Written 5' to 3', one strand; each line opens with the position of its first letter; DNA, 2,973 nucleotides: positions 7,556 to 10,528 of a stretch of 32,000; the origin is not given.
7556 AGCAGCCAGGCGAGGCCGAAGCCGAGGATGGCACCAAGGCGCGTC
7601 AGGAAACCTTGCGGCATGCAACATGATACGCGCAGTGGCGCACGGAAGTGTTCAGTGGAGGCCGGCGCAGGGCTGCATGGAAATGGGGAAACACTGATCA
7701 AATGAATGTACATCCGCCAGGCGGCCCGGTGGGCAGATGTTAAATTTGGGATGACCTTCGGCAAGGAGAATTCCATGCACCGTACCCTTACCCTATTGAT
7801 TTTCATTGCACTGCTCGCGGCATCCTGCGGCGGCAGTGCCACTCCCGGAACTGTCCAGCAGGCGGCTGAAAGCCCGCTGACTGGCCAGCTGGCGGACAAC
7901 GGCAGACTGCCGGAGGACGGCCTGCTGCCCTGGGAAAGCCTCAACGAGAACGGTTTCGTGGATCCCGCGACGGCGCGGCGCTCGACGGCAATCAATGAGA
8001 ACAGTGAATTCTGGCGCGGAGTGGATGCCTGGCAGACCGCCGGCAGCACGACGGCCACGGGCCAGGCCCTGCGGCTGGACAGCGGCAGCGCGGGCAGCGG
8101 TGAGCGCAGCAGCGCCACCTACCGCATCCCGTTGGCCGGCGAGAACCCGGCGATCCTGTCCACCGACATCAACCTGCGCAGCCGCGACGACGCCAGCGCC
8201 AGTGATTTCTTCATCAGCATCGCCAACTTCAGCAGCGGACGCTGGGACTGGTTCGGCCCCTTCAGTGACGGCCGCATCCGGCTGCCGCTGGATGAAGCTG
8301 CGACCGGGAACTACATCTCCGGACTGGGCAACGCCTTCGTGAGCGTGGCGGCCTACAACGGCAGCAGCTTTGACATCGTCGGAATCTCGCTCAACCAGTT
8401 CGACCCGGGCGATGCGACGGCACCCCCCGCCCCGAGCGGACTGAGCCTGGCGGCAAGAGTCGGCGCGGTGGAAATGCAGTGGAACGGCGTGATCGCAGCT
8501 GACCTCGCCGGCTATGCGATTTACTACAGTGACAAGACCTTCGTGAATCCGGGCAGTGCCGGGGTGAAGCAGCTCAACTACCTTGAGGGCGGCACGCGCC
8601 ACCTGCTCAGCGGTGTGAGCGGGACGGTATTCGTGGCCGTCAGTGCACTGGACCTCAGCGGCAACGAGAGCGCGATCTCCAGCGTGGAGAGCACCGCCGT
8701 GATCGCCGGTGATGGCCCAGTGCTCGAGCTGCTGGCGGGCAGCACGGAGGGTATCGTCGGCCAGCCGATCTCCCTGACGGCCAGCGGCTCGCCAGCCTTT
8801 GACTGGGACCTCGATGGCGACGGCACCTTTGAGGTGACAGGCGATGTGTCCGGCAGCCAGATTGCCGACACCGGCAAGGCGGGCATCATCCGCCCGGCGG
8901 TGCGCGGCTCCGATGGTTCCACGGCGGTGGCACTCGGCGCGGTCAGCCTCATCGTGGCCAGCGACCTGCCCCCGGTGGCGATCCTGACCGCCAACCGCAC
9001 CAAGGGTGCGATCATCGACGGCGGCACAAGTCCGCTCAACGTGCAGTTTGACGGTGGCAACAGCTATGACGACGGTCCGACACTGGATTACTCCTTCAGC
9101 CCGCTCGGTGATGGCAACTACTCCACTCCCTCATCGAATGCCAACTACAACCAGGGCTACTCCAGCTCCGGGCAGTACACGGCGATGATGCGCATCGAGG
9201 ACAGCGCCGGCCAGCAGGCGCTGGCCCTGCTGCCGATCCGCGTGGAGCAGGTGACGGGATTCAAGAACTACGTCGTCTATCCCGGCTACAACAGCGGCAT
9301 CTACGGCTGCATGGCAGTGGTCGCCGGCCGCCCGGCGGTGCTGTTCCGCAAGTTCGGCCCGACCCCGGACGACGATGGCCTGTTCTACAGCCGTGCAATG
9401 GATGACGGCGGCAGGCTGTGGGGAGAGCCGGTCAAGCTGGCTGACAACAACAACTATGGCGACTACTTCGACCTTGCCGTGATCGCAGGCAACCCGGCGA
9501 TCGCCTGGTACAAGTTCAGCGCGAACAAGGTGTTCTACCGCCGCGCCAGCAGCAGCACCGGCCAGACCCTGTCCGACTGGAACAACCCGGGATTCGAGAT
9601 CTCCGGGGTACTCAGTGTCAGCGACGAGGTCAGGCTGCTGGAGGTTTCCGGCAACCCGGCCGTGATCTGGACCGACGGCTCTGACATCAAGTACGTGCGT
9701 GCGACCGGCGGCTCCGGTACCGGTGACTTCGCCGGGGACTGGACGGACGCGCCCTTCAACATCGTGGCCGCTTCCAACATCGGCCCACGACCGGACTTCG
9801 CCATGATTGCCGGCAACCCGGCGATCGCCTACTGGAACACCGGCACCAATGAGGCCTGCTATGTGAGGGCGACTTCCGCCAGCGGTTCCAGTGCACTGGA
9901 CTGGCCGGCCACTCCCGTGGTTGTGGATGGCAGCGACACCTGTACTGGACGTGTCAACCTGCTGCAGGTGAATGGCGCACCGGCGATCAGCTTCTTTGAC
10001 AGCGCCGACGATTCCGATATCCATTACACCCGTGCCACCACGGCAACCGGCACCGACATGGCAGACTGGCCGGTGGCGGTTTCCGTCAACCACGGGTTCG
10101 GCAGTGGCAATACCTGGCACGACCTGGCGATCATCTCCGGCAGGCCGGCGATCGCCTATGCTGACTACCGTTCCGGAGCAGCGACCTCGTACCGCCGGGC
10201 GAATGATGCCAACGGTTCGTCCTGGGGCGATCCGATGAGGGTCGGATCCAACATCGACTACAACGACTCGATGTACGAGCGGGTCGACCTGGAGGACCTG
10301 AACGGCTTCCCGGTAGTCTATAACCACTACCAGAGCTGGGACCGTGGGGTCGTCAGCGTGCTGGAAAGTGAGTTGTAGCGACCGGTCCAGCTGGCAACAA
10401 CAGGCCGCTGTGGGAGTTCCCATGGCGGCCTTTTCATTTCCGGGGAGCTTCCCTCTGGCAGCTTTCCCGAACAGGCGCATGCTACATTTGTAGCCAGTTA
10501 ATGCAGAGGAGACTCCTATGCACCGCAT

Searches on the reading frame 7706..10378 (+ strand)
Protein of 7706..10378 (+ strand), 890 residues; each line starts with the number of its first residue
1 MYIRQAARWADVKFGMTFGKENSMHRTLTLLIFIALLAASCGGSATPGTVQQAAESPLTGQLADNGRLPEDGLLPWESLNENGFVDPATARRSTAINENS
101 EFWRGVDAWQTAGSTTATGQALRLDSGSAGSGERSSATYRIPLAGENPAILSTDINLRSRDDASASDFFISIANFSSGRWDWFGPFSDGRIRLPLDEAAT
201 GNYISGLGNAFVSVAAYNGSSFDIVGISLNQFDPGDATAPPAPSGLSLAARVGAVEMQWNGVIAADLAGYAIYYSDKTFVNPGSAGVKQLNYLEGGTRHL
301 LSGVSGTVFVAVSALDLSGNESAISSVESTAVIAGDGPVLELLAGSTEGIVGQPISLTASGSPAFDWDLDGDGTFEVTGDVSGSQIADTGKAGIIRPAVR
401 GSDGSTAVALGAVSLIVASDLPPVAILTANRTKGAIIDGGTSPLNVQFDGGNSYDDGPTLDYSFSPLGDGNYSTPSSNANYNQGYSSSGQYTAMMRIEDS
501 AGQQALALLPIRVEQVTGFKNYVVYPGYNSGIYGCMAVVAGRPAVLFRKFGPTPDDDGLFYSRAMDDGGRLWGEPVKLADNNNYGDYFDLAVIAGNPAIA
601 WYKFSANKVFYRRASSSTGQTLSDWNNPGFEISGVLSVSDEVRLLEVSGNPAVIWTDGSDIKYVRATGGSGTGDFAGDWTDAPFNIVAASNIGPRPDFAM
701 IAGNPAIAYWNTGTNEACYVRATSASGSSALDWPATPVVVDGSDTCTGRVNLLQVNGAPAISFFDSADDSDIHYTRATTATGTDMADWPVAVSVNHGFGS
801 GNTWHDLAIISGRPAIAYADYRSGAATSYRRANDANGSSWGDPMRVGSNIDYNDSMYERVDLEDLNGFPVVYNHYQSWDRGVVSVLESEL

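Call 6: search_protein_families(library=pfam, proteins=[window:7706-10378:+], max_evalue=0.01)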
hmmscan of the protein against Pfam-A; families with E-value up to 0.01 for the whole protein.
window:7706-10378:+ (890 aa): 2 families
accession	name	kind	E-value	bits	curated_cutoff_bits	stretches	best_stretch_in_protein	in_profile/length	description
PF18911.6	PKD_4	-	7.7e-07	29.5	27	1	442-504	16-75/85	PKD domain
PF00801.26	PKD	-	0.0015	18.9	23.5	1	444-505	15-73/80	PKD domain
